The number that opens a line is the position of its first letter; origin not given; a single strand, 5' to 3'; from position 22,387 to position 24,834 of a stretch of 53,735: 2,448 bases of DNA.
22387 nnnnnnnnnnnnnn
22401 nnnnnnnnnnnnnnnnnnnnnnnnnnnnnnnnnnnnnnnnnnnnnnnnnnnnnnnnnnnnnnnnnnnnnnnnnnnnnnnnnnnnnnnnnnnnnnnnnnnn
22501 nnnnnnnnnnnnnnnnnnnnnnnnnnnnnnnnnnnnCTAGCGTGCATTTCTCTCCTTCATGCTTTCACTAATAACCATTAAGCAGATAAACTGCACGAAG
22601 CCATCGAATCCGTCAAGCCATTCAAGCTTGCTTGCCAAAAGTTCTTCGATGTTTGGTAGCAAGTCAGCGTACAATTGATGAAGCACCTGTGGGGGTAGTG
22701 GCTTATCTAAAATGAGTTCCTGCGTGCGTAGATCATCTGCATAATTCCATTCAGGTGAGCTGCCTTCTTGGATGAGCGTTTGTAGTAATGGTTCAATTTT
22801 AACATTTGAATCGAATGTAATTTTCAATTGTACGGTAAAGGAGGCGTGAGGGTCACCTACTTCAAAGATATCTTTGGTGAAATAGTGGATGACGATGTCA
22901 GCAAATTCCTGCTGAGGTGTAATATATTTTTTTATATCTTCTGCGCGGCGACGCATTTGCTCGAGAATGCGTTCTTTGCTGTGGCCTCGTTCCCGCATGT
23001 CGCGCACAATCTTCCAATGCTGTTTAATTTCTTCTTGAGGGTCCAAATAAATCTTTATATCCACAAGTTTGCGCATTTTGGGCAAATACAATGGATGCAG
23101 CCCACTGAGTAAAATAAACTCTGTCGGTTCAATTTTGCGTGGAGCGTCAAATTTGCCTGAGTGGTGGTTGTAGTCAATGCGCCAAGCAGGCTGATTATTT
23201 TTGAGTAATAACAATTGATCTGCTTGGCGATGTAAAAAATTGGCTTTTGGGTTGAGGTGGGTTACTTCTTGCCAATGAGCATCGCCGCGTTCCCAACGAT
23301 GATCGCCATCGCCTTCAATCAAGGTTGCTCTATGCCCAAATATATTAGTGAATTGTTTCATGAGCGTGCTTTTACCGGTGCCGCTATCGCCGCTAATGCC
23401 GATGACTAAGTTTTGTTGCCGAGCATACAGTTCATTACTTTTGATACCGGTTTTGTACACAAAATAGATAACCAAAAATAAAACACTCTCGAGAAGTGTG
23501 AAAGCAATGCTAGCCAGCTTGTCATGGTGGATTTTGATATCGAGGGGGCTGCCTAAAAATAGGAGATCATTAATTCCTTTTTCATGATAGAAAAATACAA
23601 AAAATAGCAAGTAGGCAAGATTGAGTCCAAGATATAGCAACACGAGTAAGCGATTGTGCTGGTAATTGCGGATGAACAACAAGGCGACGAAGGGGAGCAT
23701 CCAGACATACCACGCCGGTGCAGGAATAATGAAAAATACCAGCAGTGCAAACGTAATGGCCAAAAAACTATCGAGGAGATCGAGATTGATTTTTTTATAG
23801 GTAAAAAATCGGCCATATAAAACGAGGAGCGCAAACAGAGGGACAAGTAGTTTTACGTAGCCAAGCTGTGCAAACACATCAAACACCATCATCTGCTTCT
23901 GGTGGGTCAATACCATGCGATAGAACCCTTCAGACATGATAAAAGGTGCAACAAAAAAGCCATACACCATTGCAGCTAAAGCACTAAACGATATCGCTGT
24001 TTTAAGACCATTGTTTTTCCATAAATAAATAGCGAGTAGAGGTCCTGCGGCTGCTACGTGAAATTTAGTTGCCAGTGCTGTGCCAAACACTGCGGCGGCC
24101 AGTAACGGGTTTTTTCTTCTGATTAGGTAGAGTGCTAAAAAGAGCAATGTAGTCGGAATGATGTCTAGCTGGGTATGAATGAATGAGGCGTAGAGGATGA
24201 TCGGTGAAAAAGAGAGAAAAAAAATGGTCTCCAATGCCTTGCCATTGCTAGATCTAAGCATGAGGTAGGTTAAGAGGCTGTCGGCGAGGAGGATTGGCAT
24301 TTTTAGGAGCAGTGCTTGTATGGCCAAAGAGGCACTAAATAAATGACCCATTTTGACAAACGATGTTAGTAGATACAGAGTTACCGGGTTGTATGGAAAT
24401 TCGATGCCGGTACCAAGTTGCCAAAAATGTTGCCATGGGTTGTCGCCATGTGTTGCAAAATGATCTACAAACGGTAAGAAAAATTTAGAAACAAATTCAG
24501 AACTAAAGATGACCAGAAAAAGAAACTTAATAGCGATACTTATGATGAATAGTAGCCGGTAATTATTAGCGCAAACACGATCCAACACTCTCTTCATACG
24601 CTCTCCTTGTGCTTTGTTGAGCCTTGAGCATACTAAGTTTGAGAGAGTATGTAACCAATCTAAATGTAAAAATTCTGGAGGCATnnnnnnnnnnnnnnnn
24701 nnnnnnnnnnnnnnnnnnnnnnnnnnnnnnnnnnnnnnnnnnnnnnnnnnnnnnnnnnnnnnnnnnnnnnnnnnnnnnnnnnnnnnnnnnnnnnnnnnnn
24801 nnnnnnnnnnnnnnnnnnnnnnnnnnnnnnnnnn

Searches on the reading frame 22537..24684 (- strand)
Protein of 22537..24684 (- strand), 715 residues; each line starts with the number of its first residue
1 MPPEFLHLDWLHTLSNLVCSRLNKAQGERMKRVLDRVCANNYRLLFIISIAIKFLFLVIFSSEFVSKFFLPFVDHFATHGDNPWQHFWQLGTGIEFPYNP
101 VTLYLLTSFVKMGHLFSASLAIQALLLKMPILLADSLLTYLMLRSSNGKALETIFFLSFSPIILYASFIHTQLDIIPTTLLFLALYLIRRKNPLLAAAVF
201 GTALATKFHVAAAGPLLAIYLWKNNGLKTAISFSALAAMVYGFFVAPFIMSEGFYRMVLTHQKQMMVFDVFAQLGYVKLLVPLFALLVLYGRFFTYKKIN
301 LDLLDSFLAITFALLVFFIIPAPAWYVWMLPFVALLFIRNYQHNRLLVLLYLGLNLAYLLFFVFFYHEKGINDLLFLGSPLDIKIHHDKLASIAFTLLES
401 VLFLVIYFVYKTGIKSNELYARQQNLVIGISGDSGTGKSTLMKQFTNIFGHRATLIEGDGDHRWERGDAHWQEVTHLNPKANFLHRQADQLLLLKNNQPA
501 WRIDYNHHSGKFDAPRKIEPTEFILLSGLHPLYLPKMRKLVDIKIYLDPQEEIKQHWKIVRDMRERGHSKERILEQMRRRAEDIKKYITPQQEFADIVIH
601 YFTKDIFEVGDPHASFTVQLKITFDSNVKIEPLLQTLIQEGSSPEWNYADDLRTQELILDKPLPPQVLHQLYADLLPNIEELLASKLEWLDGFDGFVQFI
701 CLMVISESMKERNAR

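Call 10: search_protein_families(library=pfam, proteins=[window:22537-24684:-], max_evalue=0.01)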
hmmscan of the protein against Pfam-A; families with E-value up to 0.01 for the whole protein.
window:22537-24684:- (715 aa): 4 families
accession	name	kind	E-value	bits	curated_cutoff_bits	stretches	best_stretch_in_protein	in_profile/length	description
PF00485.24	PRK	-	1.6e-39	136.2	22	1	427-601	1-189/196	Phosphoribulokinase / Uridine kinase family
PF13191.12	AAA_16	-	0.0031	18.5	32.6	1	427-463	26-63/167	AAA ATPase domain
PF09594.16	GT87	-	0.0065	16.7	25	0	96-324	1-203/237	Glycosyltransferase family 87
PF00005.33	ABC_tran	-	0.0078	17.3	25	0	425-460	11-46/137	ABC transporter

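Call 44: search_protein_families(library=ncbifam, proteins=[window:22537-24684:-], max_evalue=0.001)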
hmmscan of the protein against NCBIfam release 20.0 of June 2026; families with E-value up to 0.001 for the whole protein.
window:22537-24684:- (715 aa): 6 families
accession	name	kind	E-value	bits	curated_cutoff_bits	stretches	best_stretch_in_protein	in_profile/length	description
NF005655.0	PRK07429.1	subfamily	1.2e-59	202.1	236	1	423-620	6-204/326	phosphoribulokinase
NF004018.0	PRK05480.1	equivalog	2.6e-20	72.8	180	1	423-601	4-187/210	uridine kinase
TIGR00235.1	udk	equivalog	1e-19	71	220.3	1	423-600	4-186/207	uridine kinase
NF011997.0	PRK15453.1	equivalog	8.6e-15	54.9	362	1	424-600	4-206/290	phosphoribulokinase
NF006743.0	PRK09270.1-2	equivalog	7.2e-06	25.2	227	0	417-463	20-67/217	nucleoside/nucleotide kinase family protein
NF006085.0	PRK08233.1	equivalog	0.00065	19.6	198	0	424-582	4-139/184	hypothetical protein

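Call 47: find_homologous_proteins(query=window:22537-24684:-, max_evalue=0.00001)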
Query window:22537-24684:- (715 aa): 267 proteins with E <= 0.00001 among 8000 candidates; the best 120 are listed.
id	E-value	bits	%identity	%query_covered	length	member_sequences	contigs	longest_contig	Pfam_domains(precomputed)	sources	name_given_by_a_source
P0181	0.0e+0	1473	95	96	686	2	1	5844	PF00485.25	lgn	-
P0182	0.0e+0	1217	79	95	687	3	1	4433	PF00485.25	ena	-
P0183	0.0e+0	1179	75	97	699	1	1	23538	PF00485.25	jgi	jgi:uridine kinase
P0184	0.0e+0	1165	75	96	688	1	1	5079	PF00485.25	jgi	jgi:uridine kinase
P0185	0.0e+0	1162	73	96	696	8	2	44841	PF00485.25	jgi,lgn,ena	jgi:uridine kinase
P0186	0.0e+0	1139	72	96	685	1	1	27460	PF00485.25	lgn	-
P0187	0.0e+0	1120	72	95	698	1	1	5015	PF00485.25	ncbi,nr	ncbi:hypothetical protein FJ364_02125, partial [Candidatus Dependentiae bacterium]|nr:hypothetical p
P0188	1.3e-232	792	52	93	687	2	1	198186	PF00485.25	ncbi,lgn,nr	ncbi:hypothetical protein K2X40_00365 [Candidatus Babeliales bacterium]|nr:hypothetical protein [Can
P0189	6.6e-231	787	51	95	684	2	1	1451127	PF00485.25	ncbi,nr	ncbi:hypothetical protein IPF37_02330 [bacterium]|nr:MAG: hypothetical protein IPF37_02330 [bacteriu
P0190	1.8e-219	749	47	95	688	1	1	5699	PF00485.25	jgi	jgi:uridine kinase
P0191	8.6e-219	747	50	93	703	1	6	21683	PF00485.25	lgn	-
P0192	2.4e-213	729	49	94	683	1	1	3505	PF00485.25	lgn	-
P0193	1.8e-211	723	47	94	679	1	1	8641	PF00485.25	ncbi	-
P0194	1.2e-210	720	47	92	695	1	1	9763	PF00485.25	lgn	-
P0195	1.4e-210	720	49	90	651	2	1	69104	PF00485.25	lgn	-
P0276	2.1e-147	511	38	93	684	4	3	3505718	PF00485.25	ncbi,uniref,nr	ncbi:hypothetical protein [Vibrio coralliilyticus]|uniref:hypothetical protein n=1 Tax=Vibrio corall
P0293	2.0e-137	478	36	91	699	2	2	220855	PF00485.25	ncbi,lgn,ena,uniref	ncbi:uridine kinase [Clostridium butyricum]|uniref:uridine kinase n=1 Tax=Clostridium butyricum TaxI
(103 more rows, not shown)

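Call 48: find_encoding_contigs(protein=P0276, flank=10000, max_places=1)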
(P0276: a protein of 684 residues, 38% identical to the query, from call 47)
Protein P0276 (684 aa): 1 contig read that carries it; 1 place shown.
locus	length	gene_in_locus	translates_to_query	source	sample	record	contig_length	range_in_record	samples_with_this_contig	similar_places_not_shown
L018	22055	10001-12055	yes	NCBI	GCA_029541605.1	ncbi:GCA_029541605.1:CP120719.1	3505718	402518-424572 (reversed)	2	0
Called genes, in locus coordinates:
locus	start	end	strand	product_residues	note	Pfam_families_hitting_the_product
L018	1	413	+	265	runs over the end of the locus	PF01061:ABC2_membrane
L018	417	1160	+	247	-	PF00005:ABC_tran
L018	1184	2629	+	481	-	PF04577:Glyco_transf_61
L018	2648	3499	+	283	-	PF00551:Formyl_trans_N, PF02911:Formyl_trans_C (weak)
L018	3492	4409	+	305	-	-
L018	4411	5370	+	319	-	PF04339:FemAB_like (weak)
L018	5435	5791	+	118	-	PF05523:FdtA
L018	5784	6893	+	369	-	PF01041:DegT_DnrJ_EryC1, PF00155:Aminotran_1_2 (weak)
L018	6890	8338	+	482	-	-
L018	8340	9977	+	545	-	-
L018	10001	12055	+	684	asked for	PF00485:PRK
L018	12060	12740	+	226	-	PF00702:Hydrolase, PF13419:HAD_2, PF13242:Hydrolase_like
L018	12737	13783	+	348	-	PF00596:Aldolase_II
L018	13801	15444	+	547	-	PF00483:NTP_transferase, PF01128:IspD (faint), PF12804:NTP_transf_3 (weak)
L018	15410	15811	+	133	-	PF04138:GtrA_DPMS_TM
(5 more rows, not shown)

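Call 49: find_encoding_contigs(protein=P0293, flank=10000, max_places=1)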
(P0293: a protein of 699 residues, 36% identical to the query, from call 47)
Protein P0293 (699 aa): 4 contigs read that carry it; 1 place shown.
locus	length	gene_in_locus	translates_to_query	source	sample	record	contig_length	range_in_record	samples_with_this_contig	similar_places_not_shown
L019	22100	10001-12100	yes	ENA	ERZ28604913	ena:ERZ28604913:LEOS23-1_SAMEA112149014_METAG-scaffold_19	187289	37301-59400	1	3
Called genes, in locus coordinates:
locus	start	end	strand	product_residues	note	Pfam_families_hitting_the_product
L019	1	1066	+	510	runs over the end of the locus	PF08241:Methyltransf_11, PF13649:Methyltransf_25 (weak)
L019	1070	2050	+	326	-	PF00535:Glycos_transf_2, PF10111:Glyco_tranf_2_2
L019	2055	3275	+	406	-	PF21374:WsaF_N (weak), PF22772:WsaF_C, PF13524:Glyco_trans_1_2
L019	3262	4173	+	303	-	PF01073:3Beta_HSD, PF01370:Epimerase, PF04321:RmlD_sub_bind, PF16363:GDP_Man_Dehyd, PF13460:NAD_binding_10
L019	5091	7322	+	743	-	-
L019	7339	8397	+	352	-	PF00596:Aldolase_II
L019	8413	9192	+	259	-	-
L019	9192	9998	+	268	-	-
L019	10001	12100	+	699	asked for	PF00485:PRK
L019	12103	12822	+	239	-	PF00702:Hydrolase, PF13419:HAD_2, PF13242:Hydrolase_like (weak)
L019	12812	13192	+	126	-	PF04138:GtrA_DPMS_TM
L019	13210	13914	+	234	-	PF00535:Glycos_transf_2, PF10111:Glyco_tranf_2_2 (weak)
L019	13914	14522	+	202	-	-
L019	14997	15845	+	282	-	PF00535:Glycos_transf_2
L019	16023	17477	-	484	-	-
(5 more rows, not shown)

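Call 68: predict_structure(alignment_id=A7)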
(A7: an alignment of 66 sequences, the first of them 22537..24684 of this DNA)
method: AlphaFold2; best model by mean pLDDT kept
length: 715 residues; sequences in the alignment: 66
mean_pLDDT: 91.9   pTM: 0.87
mean pLDDT of the five models: 91.9, 91.5, 91.1, 89.9, 89.7
residues with pLDDT >= 90: 569; 70-90: 104; 50-70: 31; < 50: 11
segments of 3 or more residues with pLDDT < 50: 1-8, 713-715
pLDDT, mean of each block of 10 residues (from residue 1): 41 57 67 65 89 97 94 98 97 94 98 95 96 98 89 94 97 98 97 98 98 98 95 99 98 97 92 96 97 91 96 95 94 95 91 98 92 93 95 97 97 82 91 94 96 90 87 83 93 97 88 94 95 96 98 96 93 92 94 97 97 96 95 93 95 96 92 87 88 96 92 47
secondary structure, 60 per line:
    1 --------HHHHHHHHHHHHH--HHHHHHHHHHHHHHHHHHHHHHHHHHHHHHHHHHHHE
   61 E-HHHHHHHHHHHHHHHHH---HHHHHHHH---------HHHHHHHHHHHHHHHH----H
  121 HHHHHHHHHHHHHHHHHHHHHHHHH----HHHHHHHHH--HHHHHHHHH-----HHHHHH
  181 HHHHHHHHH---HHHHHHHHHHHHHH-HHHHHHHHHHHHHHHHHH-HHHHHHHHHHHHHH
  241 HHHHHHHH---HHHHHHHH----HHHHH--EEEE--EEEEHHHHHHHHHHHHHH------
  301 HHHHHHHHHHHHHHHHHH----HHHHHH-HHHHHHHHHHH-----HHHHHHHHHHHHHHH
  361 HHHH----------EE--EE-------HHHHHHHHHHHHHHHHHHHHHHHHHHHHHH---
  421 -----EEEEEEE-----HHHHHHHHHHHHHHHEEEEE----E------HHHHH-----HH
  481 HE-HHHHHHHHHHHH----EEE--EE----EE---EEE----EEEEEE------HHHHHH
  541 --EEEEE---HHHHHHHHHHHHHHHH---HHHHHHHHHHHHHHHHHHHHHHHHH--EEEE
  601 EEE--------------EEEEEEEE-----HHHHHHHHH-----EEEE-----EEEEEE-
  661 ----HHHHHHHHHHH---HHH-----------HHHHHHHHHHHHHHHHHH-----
elements in order (helices of 4 or more, strands of 3 or more residues): H9-21 H24-59 H63-79 H83-90 H100-115 H120-145 H150-158 H161-169 H175-189 H193-206 H208-225 H227-248 H252-259 H264-268 E271-274 E277-280 H281-294 H301-318 H323-328 H330-340 H346-364 H388-417 E426-432 H438-452 E453-457 H469-473 H484-495 E500-502 E516-518 E523-528 H535-540 E543-547 H551-566 H570-594 E597-603 E618-625 H631-639 E645-648 E654-659 H665-675 H693-710

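Call 70: fold_search(model_id=the predicted structure, library=pdb)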
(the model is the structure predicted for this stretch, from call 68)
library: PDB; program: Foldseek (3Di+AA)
matches with E <= 10: 595; with E <= 0.001: 88
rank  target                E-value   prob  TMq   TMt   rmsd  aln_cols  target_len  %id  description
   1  9qko_A                1.9e-16  1.00  0.35  0.78   4.3       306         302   24  Structure of the cyanobacteria specific PRK from Chroococcidiopsis (Hyella disjuncta) PCC 6712 (P1 crystal form) (released 2026-04-08)
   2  9qkp_D                2.0e-16  1.00  0.35  0.78   4.0       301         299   26  Structure of the cyanobacteria specific PRK from Chroococcidiopsis (Hyella disjuncta) PCC 6712 (P41212 crystal form) (released 2026-04-08)
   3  9qkp_A                2.6e-16  1.00  0.36  0.77   4.1       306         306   25  Structure of the cyanobacteria specific PRK from Chroococcidiopsis (Hyella disjuncta) PCC 6712 (P41212 crystal form) (released 2026-04-08)
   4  9qkn                  3.9e-16  1.00  0.35  0.76   4.9       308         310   27  Structure of the cyanobacteria specific PRK from Gloeocapsa PCC 73106 (released 2026-04-08)
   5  9qkp_B                4.4e-16  1.00  0.35  0.74   4.7       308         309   25  Structure of the cyanobacteria specific PRK from Chroococcidiopsis (Hyella disjuncta) PCC 6712 (P41212 crystal form) (released 2026-04-08)
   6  5b3f_A                8.6e-15  1.00  0.33  0.73   4.7       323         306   23  Crystal structure of phosphoribulokinase from Methanospirillum hungatei (released 2017-01-18)
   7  6kev                  1.2e-14  1.00  0.32  0.67   6.7       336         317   24  Reduced phosphoribulokinase from Synechococcus elongatus PCC 7942 complexed with adenosine diphosphate and glucose 6-pho (released 2020-05-13)
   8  5b3f_B                1.5e-14  1.00  0.32  0.72   5.1       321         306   24  Crystal structure of phosphoribulokinase from Methanospirillum hungatei (released 2017-01-18)
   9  6hzk_A                1.5e-14  1.00  0.32  0.65   6.1       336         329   27  Crystal structure of redox-inhibited phosphoribulokinase from Synechococcus sp. (strain PCC 6301) (released 2019-03-27)
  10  6kex_D                2.7e-14  1.00  0.33  0.65   4.8       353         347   25  Crystal structure of reduced phosphoribulokinase from Arabidopsis thaliana (released 2020-05-13)
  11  6kew_B                3.4e-14  1.00  0.33  0.65   4.9       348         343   25  Crystal structure of oxidized phosphoribulokinase from Arabidopsis thaliana (released 2020-05-13)
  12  6kew_A                3.5e-14  1.00  0.33  0.65   5.0       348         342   25  Crystal structure of oxidized phosphoribulokinase from Arabidopsis thaliana (released 2020-05-13)
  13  6kex_A                6.5e-14  1.00  0.33  0.65   4.7       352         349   25  Crystal structure of reduced phosphoribulokinase from Arabidopsis thaliana (released 2020-05-13)
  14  6h7g_A                8.0e-14  1.00  0.33  0.65   5.3       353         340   25  Crystal structure of redox-sensitive phosphoribulokinase (PRK) from the green algae Chlamydomonas reinhardtii (released 2019-04-10)
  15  6h7h_B                9.5e-14  1.00  0.33  0.66   4.8       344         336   25  Crystal structure of redox-sensitive phosphoribulokinase (PRK) from Arabidopsis thaliana (released 2019-04-10)
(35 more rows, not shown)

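Call 71: search_protein_families(library=pfam, alignment_id=A7, max_evalue=0.01)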
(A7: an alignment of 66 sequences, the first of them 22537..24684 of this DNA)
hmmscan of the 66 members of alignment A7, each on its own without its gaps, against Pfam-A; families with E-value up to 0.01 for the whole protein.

A. member 1, window:22537-24684:- (715 aa): 4 families
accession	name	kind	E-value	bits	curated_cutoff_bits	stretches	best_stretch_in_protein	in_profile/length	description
PF00485.24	PRK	-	1.6e-39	136.2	22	1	427-601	1-189/196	Phosphoribulokinase / Uridine kinase family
PF13191.12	AAA_16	-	0.0031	18.5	32.6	1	427-463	26-63/167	AAA ATPase domain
PF09594.16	GT87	-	0.0065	16.7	25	0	96-324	1-203/237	Glycosyltransferase family 87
PF00005.33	ABC_tran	-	0.0078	17.3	25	0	425-460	11-46/137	ABC transporter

B. families by the number of members that match (of 66 scanned): 15 families
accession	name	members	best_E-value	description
PF00485.24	PRK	66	1.8e-40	Phosphoribulokinase / Uridine kinase family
PF00005.33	ABC_tran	15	0.00046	ABC transporter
PF13476.12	AAA_23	14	2.6e-05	AAA domain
PF09594.16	GT87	10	8.2e-07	Glycosyltransferase family 87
PF13555.12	AAA_29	7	0.00041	P-loop containing region of AAA domain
PF13238.12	AAA_18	7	0.002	AAA domain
PF05208.19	ALG3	6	9.2e-06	ALG3 protein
PF13191.12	AAA_16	4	0.0029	AAA ATPase domain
PF02492.25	cobW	2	0.0022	CobW/HypB/UreG, nucleotide-binding domain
PF03193.22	RsgA_GTPase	2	0.004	RsgA GTPase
PF07693.20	KAP_NTPase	2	0.0092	KAP family P-loop domain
PF03155.21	Alg6_Alg8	1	0.00096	ALG6, ALG8 glycosyltransferase family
PF13515.12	FUSC_2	1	0.0011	Fusaric acid resistance protein-like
PF13231.12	PMT_2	1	0.0049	Dolichyl-phosphate-mannose-protein mannosyltransferase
PF01712.25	dNK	1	0.008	Deoxynucleoside kinase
